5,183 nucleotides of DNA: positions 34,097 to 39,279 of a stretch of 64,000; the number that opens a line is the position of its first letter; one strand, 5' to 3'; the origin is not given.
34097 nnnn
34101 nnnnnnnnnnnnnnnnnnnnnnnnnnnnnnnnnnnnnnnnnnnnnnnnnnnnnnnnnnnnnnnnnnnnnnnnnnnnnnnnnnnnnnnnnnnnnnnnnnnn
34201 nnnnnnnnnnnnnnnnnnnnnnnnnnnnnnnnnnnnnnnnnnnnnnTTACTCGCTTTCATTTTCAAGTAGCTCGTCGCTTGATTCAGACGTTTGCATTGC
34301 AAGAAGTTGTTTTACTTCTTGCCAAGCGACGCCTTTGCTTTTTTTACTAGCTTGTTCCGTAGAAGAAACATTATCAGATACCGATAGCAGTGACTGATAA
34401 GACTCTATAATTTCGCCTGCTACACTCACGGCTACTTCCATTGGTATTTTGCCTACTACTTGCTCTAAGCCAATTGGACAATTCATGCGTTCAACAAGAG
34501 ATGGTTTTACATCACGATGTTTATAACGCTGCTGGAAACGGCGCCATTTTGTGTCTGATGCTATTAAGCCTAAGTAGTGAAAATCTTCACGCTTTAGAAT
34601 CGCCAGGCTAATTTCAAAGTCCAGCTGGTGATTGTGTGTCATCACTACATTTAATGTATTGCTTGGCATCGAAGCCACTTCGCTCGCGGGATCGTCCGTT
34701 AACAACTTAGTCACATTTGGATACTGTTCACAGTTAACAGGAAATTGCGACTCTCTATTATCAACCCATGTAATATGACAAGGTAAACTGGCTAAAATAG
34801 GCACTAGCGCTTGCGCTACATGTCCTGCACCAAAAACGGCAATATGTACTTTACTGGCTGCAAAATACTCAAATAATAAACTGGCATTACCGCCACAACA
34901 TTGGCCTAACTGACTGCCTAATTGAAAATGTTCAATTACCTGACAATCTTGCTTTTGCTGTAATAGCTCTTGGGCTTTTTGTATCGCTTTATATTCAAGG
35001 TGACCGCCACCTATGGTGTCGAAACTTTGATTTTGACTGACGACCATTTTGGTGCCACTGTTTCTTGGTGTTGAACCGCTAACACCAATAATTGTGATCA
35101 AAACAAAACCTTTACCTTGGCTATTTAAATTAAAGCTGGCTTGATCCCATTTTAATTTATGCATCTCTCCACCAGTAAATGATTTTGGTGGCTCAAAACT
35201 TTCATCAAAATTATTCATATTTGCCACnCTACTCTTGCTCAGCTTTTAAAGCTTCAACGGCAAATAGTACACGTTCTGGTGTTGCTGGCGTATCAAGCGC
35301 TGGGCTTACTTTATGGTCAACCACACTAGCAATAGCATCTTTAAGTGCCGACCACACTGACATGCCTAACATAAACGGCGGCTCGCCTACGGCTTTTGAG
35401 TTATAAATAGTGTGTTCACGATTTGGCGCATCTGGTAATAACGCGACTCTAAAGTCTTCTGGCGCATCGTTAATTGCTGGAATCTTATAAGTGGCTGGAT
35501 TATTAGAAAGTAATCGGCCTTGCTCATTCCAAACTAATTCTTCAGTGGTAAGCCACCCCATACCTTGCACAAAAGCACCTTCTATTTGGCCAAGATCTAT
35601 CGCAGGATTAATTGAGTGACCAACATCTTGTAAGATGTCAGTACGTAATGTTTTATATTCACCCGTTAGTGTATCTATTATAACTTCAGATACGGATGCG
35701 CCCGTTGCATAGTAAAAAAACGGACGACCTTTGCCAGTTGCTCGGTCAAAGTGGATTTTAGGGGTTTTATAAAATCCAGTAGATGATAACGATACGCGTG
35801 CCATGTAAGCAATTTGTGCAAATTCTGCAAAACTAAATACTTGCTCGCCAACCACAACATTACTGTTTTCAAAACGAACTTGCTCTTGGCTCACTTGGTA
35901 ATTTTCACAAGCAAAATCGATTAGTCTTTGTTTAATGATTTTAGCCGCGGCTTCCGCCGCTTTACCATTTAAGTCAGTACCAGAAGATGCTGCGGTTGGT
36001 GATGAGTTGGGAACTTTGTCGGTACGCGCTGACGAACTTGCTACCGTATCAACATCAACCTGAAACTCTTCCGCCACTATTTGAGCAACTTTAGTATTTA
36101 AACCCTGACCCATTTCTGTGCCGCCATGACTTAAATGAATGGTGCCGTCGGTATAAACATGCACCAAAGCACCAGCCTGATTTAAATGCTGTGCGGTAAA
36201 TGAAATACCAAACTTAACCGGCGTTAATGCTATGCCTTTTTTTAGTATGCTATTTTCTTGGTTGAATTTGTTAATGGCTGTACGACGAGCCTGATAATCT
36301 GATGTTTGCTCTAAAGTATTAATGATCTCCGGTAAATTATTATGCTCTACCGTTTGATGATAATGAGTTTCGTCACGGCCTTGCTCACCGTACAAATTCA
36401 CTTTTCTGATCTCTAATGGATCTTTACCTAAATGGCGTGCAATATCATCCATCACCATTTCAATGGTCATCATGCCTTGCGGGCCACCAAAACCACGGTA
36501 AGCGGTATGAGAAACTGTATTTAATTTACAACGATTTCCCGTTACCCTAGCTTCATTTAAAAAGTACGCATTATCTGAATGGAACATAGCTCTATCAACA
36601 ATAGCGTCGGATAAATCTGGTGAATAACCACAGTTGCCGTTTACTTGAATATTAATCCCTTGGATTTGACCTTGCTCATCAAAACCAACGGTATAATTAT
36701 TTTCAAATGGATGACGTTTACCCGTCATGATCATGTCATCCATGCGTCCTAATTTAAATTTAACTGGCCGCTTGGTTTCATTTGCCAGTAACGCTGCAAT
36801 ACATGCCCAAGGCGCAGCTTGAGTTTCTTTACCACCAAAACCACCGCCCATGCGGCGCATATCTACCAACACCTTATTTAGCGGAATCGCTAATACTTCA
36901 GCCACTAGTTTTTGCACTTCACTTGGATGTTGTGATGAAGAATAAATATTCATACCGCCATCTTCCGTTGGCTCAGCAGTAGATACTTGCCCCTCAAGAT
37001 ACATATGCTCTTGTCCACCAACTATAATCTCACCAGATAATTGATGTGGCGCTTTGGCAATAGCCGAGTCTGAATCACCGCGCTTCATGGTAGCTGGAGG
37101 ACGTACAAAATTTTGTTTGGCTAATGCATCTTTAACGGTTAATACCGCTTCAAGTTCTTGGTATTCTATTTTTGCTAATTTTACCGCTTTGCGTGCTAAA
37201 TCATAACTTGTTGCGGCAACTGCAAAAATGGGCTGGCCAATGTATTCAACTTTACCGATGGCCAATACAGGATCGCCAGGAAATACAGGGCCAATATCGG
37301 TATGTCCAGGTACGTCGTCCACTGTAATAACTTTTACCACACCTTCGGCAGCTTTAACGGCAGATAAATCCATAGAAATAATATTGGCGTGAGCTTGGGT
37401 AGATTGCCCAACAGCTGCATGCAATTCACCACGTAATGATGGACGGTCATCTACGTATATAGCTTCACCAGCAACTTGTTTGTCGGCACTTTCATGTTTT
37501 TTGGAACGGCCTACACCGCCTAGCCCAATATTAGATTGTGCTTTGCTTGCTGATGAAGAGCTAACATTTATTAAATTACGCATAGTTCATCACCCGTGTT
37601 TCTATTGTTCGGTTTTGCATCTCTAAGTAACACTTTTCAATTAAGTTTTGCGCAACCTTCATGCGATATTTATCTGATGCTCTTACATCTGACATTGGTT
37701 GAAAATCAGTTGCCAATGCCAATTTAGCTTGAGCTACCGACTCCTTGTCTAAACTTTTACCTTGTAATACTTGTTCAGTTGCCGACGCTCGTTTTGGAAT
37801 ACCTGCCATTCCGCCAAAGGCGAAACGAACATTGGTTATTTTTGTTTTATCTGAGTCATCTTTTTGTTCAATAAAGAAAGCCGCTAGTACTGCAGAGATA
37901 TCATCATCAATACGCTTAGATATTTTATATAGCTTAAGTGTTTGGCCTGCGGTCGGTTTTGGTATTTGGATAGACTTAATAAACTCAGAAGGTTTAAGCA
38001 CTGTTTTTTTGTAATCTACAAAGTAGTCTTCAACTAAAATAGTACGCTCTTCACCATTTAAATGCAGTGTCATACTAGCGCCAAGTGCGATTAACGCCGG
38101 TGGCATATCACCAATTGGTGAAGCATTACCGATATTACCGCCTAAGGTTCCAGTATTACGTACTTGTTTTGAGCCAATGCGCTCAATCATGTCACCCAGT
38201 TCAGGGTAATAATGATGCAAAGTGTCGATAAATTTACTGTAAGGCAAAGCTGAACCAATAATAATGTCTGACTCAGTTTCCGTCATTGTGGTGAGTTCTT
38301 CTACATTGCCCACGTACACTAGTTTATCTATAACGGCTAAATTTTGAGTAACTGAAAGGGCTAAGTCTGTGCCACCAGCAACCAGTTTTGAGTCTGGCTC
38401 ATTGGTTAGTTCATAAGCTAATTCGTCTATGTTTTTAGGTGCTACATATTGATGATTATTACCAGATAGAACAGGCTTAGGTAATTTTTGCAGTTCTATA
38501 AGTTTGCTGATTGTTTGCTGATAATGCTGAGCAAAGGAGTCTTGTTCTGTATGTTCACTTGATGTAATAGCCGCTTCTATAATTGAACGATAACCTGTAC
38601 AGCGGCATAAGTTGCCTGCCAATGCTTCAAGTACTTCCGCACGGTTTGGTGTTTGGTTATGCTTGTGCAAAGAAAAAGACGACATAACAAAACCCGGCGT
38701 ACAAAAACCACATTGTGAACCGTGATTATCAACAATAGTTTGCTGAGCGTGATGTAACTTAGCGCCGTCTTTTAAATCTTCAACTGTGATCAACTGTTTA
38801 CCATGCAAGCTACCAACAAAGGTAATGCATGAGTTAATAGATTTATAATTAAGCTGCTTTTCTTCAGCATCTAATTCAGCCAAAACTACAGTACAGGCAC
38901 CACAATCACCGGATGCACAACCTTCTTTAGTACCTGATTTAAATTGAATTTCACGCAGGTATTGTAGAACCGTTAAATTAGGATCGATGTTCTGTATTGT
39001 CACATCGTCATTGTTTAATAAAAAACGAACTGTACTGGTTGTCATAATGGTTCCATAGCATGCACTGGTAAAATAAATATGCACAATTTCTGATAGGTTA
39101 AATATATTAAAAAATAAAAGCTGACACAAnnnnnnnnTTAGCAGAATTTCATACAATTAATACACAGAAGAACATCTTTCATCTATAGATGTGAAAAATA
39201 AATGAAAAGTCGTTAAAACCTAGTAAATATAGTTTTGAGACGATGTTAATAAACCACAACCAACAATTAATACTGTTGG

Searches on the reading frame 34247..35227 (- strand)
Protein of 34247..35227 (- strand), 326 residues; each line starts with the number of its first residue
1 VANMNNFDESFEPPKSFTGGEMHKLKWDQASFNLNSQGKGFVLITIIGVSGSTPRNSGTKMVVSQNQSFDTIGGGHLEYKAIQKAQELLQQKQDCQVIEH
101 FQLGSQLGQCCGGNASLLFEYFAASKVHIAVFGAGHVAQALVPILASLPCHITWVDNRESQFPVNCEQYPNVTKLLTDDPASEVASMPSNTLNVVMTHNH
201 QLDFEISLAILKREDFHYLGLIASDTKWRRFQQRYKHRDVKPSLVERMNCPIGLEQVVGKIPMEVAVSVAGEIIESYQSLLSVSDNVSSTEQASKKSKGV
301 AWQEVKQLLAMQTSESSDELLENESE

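Call 59: search_protein_families(library=pfam, proteins=[window:34247-35227:-], max_evalue=0.00001)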
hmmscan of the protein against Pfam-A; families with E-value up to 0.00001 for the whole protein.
window:34247-35227:- (326 aa): 2 families
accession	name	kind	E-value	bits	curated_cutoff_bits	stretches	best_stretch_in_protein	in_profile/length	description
PF13478.12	XdhC_C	-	5e-32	111.5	29.7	1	130-273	2-125/125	XdhC Rossmann domain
PF02625.21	XdhC_CoxI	-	4.4e-18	65.4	24.3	1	36-95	3-63/68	XdhC and CoxI family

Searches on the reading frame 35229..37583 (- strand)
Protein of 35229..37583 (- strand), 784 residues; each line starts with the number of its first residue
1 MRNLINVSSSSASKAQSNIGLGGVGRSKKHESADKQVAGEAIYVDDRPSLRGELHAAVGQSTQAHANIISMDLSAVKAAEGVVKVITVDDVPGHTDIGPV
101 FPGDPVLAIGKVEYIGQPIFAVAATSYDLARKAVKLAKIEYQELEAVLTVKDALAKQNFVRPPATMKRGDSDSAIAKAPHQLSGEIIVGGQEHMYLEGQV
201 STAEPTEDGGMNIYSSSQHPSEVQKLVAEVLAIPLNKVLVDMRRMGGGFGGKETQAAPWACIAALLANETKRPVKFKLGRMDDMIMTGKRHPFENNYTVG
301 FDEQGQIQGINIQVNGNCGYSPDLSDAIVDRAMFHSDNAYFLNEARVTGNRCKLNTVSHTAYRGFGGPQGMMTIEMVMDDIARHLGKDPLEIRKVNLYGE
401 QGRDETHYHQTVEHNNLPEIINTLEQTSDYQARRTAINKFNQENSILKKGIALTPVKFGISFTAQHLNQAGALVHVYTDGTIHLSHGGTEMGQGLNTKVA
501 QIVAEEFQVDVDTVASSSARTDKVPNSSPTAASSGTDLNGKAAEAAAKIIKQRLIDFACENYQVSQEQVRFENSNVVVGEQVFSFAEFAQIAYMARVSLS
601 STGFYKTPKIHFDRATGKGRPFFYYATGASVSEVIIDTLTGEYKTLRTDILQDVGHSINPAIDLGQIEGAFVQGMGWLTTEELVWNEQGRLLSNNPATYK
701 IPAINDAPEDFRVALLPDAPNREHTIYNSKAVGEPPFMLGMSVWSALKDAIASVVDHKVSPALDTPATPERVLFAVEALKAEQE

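Call 59: search_protein_families(library=pfam, proteins=[window:35229-37583:-], max_evalue=0.00001)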
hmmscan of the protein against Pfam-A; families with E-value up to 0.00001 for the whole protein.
window:35229-37583:- (784 aa): 3 families
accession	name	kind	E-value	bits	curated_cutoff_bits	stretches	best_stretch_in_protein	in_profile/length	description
PF20256.3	MoCoBD_2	-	1.7e-99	333.3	27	1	424-708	2-283/283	Molybdopterin cofactor-binding domain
PF02738.23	MoCoBD_1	-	9e-86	287.4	27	1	157-397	7-244/244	Molybdopterin cofactor-binding domain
PF01315.27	Ald_Xan_dh_C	-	2.3e-27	95.9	31.3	1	39-145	2-110/110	Aldehyde oxidase and xanthine dehydrogenase, a/b hammerhead domain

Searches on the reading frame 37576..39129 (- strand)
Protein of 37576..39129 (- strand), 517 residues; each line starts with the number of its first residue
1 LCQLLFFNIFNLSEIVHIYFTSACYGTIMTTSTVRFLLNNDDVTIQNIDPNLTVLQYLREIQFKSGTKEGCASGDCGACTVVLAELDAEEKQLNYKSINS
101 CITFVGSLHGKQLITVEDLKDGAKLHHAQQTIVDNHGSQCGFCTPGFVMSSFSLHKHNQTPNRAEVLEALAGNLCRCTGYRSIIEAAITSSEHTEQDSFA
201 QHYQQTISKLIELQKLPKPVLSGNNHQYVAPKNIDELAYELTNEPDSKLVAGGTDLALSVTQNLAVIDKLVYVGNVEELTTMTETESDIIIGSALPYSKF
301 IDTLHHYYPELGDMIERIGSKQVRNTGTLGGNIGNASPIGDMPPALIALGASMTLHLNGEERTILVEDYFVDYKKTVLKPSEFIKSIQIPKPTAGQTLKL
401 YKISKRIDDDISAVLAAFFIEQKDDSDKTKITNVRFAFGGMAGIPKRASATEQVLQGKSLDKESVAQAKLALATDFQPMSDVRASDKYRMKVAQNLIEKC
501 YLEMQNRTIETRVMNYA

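Call 59: search_protein_families(library=pfam, proteins=[window:37576-39129:-], max_evalue=0.00001)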
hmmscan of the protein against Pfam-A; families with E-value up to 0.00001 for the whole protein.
window:37576-39129:- (517 aa): 4 families
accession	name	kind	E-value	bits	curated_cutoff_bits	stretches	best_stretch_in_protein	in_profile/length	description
PF00941.27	FAD_binding_5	-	3e-48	164.3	27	1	226-392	3-170/170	FAD binding domain in molybdopterin dehydrogenase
PF03450.22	CO_deh_flav_C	-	1.4e-28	99.5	25.5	1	400-503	2-101/102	CO dehydrogenase flavoprotein C-terminal domain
PF01799.25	Fer2_2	-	3.1e-28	98.2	30.3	1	115-187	1-74/75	[2Fe-2S] binding domain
PF00111.32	Fer2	-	1.8e-07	31.4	21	1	39-105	4-76/77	2Fe-2S iron-sulfur cluster binding domain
